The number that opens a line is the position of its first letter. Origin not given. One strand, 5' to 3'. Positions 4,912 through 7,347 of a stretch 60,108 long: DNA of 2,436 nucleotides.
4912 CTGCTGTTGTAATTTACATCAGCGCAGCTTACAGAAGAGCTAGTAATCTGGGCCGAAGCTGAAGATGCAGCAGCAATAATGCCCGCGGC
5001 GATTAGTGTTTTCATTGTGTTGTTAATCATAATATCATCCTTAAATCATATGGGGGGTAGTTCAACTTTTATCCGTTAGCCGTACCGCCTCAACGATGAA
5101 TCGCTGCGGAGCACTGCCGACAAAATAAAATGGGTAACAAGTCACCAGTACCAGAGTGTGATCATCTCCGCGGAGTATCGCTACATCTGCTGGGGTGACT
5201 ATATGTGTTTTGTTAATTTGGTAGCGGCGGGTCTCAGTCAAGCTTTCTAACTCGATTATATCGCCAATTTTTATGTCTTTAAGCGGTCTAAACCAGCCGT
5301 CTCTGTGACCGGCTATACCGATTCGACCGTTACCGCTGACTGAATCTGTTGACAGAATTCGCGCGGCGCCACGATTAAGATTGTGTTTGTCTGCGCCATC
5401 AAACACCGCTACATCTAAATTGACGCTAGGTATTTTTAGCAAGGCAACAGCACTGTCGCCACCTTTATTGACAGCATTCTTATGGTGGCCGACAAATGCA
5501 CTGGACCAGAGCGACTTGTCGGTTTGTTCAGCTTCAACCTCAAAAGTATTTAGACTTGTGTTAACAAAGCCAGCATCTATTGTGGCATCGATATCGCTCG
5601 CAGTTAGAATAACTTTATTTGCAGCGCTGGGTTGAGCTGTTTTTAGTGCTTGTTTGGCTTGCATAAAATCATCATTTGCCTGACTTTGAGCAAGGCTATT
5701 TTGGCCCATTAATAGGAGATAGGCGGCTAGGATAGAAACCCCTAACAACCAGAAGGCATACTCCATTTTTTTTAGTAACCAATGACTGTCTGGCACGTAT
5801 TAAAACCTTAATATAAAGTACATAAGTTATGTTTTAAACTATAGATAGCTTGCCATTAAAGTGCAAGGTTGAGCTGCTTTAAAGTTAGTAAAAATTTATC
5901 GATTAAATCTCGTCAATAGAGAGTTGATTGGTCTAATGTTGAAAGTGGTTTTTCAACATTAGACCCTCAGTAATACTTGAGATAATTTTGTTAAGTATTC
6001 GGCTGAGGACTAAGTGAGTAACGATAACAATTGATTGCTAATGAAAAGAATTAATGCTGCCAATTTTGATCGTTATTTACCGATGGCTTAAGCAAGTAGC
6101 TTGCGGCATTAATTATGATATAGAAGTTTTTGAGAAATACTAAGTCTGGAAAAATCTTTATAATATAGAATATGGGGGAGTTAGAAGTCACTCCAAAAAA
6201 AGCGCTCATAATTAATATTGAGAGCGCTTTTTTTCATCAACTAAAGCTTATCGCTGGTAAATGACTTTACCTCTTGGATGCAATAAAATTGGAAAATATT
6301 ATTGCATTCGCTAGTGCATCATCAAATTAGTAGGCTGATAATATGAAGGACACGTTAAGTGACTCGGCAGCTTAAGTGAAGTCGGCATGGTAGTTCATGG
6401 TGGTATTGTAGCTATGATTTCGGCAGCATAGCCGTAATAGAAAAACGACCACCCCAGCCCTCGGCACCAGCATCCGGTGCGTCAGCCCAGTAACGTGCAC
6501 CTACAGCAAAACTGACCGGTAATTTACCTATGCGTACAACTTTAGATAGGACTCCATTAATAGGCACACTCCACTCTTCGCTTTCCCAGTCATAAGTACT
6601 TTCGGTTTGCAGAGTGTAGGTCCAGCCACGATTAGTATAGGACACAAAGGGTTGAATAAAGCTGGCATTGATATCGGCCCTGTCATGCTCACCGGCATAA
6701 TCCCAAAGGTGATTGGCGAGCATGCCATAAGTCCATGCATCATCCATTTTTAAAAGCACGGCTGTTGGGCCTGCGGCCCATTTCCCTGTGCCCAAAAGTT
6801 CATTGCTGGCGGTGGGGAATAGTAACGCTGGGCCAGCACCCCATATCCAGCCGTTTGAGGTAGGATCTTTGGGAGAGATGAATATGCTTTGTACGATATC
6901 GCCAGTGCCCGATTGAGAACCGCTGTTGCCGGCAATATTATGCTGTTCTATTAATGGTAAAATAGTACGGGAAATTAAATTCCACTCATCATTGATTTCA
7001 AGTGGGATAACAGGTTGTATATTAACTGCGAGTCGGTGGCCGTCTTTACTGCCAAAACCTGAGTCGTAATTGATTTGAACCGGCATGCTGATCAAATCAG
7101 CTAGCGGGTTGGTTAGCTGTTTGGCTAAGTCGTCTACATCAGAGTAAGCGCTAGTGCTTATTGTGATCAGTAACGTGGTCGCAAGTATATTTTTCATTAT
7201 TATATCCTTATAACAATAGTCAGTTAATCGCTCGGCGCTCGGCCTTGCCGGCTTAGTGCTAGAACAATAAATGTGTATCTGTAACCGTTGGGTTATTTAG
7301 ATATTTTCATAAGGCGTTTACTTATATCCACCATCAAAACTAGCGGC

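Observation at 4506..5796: Dedicated sortase plus a 174-aa mini-substrate with an LPETAS sorting signal in a Gram-negative genome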

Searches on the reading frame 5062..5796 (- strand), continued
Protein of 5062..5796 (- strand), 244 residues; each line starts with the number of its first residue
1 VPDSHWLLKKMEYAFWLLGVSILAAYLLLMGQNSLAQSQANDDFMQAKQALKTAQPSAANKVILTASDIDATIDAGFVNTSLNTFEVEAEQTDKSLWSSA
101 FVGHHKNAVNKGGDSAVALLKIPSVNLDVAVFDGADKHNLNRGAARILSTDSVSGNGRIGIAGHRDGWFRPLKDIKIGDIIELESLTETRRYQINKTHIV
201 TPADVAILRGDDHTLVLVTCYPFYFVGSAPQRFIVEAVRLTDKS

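Call 49: list_cluster_members(proteins=[L008:6773-7324:+, P0126, P0127, P0131, P0145, P0225, P0238, P0261, P0136, P0152])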
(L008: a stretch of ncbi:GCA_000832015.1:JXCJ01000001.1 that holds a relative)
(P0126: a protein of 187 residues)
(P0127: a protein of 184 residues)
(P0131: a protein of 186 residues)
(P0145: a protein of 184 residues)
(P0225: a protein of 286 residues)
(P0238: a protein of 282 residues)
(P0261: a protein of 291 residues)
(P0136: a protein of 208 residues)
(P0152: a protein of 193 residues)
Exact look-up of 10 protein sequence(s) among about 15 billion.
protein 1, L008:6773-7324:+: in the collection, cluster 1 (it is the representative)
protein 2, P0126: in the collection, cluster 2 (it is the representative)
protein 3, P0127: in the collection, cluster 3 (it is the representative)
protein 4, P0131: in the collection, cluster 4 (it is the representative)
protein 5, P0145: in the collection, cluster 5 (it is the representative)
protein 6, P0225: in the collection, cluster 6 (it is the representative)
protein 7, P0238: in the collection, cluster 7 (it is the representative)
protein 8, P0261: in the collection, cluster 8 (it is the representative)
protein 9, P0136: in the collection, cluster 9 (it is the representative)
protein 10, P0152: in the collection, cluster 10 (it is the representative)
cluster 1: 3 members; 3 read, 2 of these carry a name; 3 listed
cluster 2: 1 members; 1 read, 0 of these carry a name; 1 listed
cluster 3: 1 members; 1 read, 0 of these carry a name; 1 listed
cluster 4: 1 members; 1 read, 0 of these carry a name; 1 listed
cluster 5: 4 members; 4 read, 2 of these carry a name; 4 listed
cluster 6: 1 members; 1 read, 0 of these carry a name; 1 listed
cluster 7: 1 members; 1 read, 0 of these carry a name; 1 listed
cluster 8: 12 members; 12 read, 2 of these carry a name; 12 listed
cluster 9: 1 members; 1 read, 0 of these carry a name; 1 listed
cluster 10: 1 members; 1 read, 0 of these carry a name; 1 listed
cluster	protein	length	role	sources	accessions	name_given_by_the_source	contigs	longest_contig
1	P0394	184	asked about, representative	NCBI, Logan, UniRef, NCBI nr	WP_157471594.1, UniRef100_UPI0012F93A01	hypothetical protein [Gilvimarinus agarilyticus] | hypothetical protein n=1 Tax=Gilvimarinus agarilyticus TaxID=679259 RepID=UPI0012F93A01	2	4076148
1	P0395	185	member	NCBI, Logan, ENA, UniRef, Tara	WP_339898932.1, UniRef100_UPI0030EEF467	hypothetical protein [uncultured Gilvimarinus sp.] | hypothetical protein n=1 Tax=uncultured Gilvimarinus sp. TaxID=1689143 RepID=UPI0030EEF467 | strand:+ start:458 stop:1015 length:558 start_codon:yes stop_codon:yes gene_type:complete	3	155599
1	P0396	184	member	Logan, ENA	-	-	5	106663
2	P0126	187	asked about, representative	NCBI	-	-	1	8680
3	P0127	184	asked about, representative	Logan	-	-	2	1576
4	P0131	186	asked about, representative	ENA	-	-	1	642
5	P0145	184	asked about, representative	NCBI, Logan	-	-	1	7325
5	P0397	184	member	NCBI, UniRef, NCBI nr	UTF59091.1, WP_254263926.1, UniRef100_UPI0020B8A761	hypothetical protein [Gilvimarinus sp. DA14] | hypothetical protein n=1 Tax=Gilvimarinus sp. DA14 TaxID=2956798 RepID=UPI0020B8A761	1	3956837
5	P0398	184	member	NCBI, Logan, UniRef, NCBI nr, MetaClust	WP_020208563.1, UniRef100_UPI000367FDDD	hypothetical protein [Gilvimarinus chinensis] | hypothetical protein n=1 Tax=Gilvimarinus chinensis TaxID=396005 RepID=UPI000367FDDD | 1121921.PRJNA178475.KB898706_gene83661 "" ""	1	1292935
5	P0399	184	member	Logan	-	-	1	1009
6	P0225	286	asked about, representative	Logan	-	-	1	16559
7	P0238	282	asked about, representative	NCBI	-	-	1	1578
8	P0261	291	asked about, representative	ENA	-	-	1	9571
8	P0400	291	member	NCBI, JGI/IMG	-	outer membrane protein OmpA-like peptidoglycan-associated protein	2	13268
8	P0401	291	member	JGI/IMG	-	outer membrane protein OmpA-like peptidoglycan-associated protein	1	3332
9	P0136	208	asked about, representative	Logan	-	-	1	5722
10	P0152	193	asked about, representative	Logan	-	-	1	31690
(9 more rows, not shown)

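Call 53: search_solved_structures(query=window:5062-5796:-, max_evalue=0.001, show_alignments=2)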
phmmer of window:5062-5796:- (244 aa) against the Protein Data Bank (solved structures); distinct sequences matched with E-value up to 0.001: 32.
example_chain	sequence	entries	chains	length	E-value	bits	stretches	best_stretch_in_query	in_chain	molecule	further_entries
2ln7_A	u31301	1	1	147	2.2e-19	73.3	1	110-238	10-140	LPXTG-site transpeptidase family protein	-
8t28_A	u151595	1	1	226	1.5e-10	44.4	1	104-223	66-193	Class C sortase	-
4d70_A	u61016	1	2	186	3.3e-10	43.3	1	111-221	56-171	SORTASE FAMILY PROTEIN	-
5hu4_A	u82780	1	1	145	7.4e-10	42.2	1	114-221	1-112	Cysteine protease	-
2w1k_A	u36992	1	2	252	5.6e-09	39.3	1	109-223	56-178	PUTATIVE SORTASE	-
2xwg_A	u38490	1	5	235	3.4e-08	36.7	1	114-226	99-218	SORTASE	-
3o0p_A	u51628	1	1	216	1.2e-07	35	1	115-224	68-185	Sortase family protein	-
4g1j_A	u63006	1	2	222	2.7e-07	33.8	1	120-228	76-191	Sortase family protein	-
3rbi_A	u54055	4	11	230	2.9e-07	33.7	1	120-227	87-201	Sortase family protein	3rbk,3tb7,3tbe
6bwe_A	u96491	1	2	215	3.5e-07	33.4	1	114-238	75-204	Putative fimbrial associated sortase-like protein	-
5k9a_A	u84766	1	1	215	4.1e-07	33.2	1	115-238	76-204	Putative fimbrial associated sortase-like protein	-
1ija_A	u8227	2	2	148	6.6e-07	32.5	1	112-223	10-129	Sortase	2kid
1t2p_A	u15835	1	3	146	7e-07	32.4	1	114-223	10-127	sortase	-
2mlm_A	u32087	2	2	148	9.1e-07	32.1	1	112-223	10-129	Sortase family protein | Sortase A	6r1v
7cfj_A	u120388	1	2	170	1.2e-06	31.7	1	116-220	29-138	Class A sortase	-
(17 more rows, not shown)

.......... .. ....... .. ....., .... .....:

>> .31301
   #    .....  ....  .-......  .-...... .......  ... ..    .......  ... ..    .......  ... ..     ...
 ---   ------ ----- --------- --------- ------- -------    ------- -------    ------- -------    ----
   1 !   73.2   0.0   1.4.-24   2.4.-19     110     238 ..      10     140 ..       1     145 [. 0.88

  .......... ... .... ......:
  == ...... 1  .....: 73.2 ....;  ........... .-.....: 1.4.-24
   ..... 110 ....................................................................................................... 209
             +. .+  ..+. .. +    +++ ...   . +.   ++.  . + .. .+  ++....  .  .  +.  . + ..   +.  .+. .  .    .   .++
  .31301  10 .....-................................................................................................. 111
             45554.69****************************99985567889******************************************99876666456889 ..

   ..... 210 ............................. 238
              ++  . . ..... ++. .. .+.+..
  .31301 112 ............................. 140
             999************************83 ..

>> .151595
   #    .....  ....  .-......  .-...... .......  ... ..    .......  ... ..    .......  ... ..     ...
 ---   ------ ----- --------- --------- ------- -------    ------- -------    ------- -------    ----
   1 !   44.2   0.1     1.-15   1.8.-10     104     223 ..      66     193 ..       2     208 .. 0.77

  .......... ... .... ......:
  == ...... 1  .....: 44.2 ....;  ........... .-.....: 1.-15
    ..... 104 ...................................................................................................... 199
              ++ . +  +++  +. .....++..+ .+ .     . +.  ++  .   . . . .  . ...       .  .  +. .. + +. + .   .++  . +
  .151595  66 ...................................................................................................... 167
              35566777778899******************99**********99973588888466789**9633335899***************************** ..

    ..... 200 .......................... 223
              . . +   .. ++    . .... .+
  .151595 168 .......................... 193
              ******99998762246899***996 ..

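Call 58: search_protein_families(library=ncbifam, proteins=[P0063, P0022, P0044, L049:4782-5597:+, L082:4926-5645:+], max_evalue=1e-10)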
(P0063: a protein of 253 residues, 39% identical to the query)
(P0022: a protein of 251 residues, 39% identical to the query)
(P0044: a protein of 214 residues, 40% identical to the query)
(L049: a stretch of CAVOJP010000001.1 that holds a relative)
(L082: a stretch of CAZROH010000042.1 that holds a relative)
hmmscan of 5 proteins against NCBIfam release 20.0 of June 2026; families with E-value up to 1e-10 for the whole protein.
P0063 (253 aa): 6 families
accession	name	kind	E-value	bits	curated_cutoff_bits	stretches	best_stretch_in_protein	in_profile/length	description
NF058671.1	sortase_SrtD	exception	2.5e-36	125.1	140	1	91-245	44-186/187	class D sortase, LPxTATN-specific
NF033746.1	class_D_sortase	subfamily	2.6e-34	118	165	1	119-245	6-132/135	class D sortase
NF033745.1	class_C_sortase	subfamily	5.4e-26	91.7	160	1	23-244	4-218/220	class C sortase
TIGR03784.1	marine_sortase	equivalog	9.3e-24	84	158.25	1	121-244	49-174/174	class GN sortase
TIGR01076.1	sortase_fam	subfamily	1.2e-23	83.4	39.35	1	125-243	2-124/136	sortase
NF033747.1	class_E_sortase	subfamily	4.9e-20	72.3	160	1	113-248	61-207/211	class E sortase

P0022 (251 aa): 6 families
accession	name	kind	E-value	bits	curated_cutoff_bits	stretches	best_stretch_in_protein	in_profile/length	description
NF058671.1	sortase_SrtD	exception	2.8e-33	115.2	140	1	109-243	53-186/187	class D sortase, LPxTATN-specific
NF033746.1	class_D_sortase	subfamily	2.5e-32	111.5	165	1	121-244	10-133/135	class D sortase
TIGR03784.1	marine_sortase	equivalog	1.6e-23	83.2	158.25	1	120-242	50-174/174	class GN sortase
TIGR01076.1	sortase_fam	subfamily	2.4e-22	79.2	39.35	1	123-243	2-126/136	sortase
NF033747.1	class_E_sortase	subfamily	1.8e-20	73.7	160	1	14-244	4-205/211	class E sortase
NF033745.1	class_C_sortase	subfamily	2.8e-20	73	160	1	62-243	46-219/220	class C sortase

P0044 (214 aa): 6 families
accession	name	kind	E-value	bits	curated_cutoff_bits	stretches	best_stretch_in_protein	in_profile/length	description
NF058671.1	sortase_SrtD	exception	3.3e-35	121.5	140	1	50-203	44-185/187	class D sortase, LPxTATN-specific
NF033746.1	class_D_sortase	subfamily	3.3e-33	114.4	165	1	82-203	10-131/135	class D sortase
NF033747.1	class_E_sortase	subfamily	4.1e-25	88.9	160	1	13-204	15-204/211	class E sortase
TIGR03784.1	marine_sortase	equivalog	6.5e-23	81.2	158.25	1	81-203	50-174/174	class GN sortase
TIGR01076.1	sortase_fam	subfamily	1.4e-21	76.7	39.35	1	84-202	2-124/136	sortase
NF033745.1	class_C_sortase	subfamily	1.3e-20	74.1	160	1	65-203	77-218/220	class C sortase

L049:4782-5597:+ (271 aa): 6 families
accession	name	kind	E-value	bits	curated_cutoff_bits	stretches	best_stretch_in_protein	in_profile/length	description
NF058671.1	sortase_SrtD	exception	3e-36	124.9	140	1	103-243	46-186/187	class D sortase, LPxTATN-specific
NF033746.1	class_D_sortase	subfamily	1.7e-32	112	165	1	121-244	10-133/135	class D sortase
TIGR01076.1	sortase_fam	subfamily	4.7e-24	84.7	39.35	1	123-241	2-124/136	sortase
TIGR03784.1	marine_sortase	equivalog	1.2e-22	80.4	158.25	1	120-242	50-174/174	class GN sortase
NF033747.1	class_E_sortase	subfamily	6.9e-22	78.3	160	1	115-245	65-206/211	class E sortase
NF033745.1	class_C_sortase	subfamily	1.4e-20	74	160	1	106-241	79-217/220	class C sortase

L082:4926-5645:+ (239 aa): 6 families
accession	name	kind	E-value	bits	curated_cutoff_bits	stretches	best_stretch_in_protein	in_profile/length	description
NF058671.1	sortase_SrtD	exception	1.6e-41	142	140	1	74-230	44-186/187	class D sortase, LPxTATN-specific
NF033746.1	class_D_sortase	subfamily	7.2e-39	132.7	165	1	106-231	8-133/135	class D sortase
TIGR01076.1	sortase_fam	subfamily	1.6e-28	99.2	39.35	1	110-230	2-126/136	sortase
NF033745.1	class_C_sortase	subfamily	9.8e-28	97.4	160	1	22-229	7-218/220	class C sortase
TIGR03784.1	marine_sortase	equivalog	5.3e-24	84.8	158.25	1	106-229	49-174/174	class GN sortase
NF033747.1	class_E_sortase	subfamily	7.8e-23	81.4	160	1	74-231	45-205/211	class E sortase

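Call 77: predict_structure(alignment_id=A3)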
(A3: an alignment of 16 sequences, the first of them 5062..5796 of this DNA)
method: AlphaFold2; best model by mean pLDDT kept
length: 244 residues; sequences in the alignment: 16
mean_pLDDT: 77.5   pTM: 0.62
mean pLDDT of the five models: 77.5, 76.3, 75.2, 74.1, 73.1
residues with pLDDT >= 90: 90; 70-90: 86; 50-70: 33; < 50: 35
segments of 3 or more residues with pLDDT < 50: 60-90
pLDDT, mean of each block of 10 residues (from residue 1): 74 95 85 63 74 58 46 44 37 71 76 86 93 91 91 91 90 94 92 93 78 91 65 90 56
secondary structure, 60 per line:
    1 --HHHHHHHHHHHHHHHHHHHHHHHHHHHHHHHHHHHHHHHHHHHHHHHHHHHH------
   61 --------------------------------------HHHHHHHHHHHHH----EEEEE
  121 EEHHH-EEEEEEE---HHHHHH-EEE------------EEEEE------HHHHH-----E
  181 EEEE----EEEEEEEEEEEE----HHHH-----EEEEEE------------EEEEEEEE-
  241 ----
elements in order: H3-54 H99-111 E116-122 E127-133 H137-142 E144-146 E159-163 H170-174 E180-184 E189-200 H205-208 E214-219 E232-239

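Call 79: fold_search(model_id=the predicted structure, library=pdb)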
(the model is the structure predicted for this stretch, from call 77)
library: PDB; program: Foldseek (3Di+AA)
matches with E <= 10: 360; with E <= 0.001: 139
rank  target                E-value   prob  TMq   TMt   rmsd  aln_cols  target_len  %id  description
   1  4d70_A                4.7e-12  1.00  0.46  0.69   7.6       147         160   24  Structural, biophysical and biochemical analyses of a Clostridium perfringens Sortase D5 transpeptidase (released 2015-07-15)
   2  2w1j_B                8.5e-12  1.00  0.46  0.56  10.9       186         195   19  CRYSTAL STRUCTURE OF SORTASE C-1 (SRTC-1) from Streptococcus pneumoniae (released 2008-12-23)
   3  2xwg_D                1.1e-11  1.00  0.46  0.61   6.2       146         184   25  Crystal structure of sortase C-1 from Actinomyces oris (formerly Actinomyces naeslundii) (released 2011-02-23)
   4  3o0p                  1.3e-11  1.00  0.47  0.58  10.8       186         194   19  Pilus-related Sortase C of Group B Streptococcus (released 2011-03-09)
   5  5k9a                  1.4e-11  1.00  0.46  0.52   8.2       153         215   22  Sortase A from Corynebacterium diphtheriae (released 2016-06-15)
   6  2wts_A                1.5e-11  1.00  0.46  0.56  11.1       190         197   18  Crystal structure of sortase C-1 (SrtC-1) mutant H131D from S. pneumoniae (released 2010-09-01)
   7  6ixz_B                1.6e-11  1.00  0.45  0.61  10.9       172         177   21  X-ray structure of sortase C from Clostridium perfringens SM101 (released 2019-08-14)
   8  2xwg_E                1.7e-11  1.00  0.47  0.63   7.8       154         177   23  Crystal structure of sortase C-1 from Actinomyces oris (formerly Actinomyces naeslundii) (released 2011-02-23)
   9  6bwe_B                1.8e-11  1.00  0.46  0.59  10.8       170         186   24  Sortase A from Corynebacterium diphtheriae, lid mutant (released 2017-12-27)
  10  6bwe_A                2.2e-11  1.00  0.46  0.59   8.2       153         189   21  Sortase A from Corynebacterium diphtheriae, lid mutant (released 2017-12-27)
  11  8t28                  2.3e-11  1.00  0.45  0.58   4.7       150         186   26  The crystal structure of SrtC2 sortase from Actinomyces oris (released 2024-04-17)
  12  2w1j_A                2.6e-11  1.00  0.46  0.57  11.1       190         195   18  CRYSTAL STRUCTURE OF SORTASE C-1 (SRTC-1) from Streptococcus pneumoniae (released 2008-12-23)
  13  2kw8_MODEL_1_A        3.3e-11  1.00  0.50  0.75   4.9       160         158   24  Solution Structure of Bacillus anthracis Sortase A (SrtA) Transpeptidase (released 2010-05-26)
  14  3tbe_E                3.6e-11  1.00  0.46  0.58   9.5       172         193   17  The crystal structure of the complex of Streptococcus agalactiae sortase C1 and MTSET (released 2011-10-26)
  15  3tbe_C                4.3e-11  1.00  0.46  0.59  11.0       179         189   16  The crystal structure of the complex of Streptococcus agalactiae sortase C1 and MTSET (released 2011-10-26)
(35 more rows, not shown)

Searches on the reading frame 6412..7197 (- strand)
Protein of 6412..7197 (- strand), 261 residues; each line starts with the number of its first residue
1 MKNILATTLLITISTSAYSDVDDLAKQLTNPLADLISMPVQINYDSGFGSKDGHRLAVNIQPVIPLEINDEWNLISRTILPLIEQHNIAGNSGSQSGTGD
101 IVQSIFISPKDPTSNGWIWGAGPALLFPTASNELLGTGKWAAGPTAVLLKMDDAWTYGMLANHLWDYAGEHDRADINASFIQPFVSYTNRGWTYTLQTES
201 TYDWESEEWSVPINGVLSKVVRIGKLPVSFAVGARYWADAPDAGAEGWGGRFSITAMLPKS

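Call 3: search_protein_families(library=pfam, proteins=[window:6412-7197:-], max_evalue=0.01)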
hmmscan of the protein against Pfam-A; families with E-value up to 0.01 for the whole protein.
window:6412-7197:- (261 aa): 0 families

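Call 4: search_protein_families(library=ncbifam, proteins=[window:6412-7197:-], max_evalue=0.01)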
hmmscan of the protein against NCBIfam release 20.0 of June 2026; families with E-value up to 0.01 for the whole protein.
window:6412-7197:- (261 aa): 0 families

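Call 66: search_protein_families(library=pfam, proteins=[window:6412-7197:-], max_evalue=1)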
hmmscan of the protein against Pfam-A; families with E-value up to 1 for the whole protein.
window:6412-7197:- (261 aa): 1 family
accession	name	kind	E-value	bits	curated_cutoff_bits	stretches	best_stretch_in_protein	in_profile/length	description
PF13557.12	Phenol_MetA_deg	-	0.24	11.9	22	1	66-216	33-180/242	Putative MetA-pathway of phenol degradation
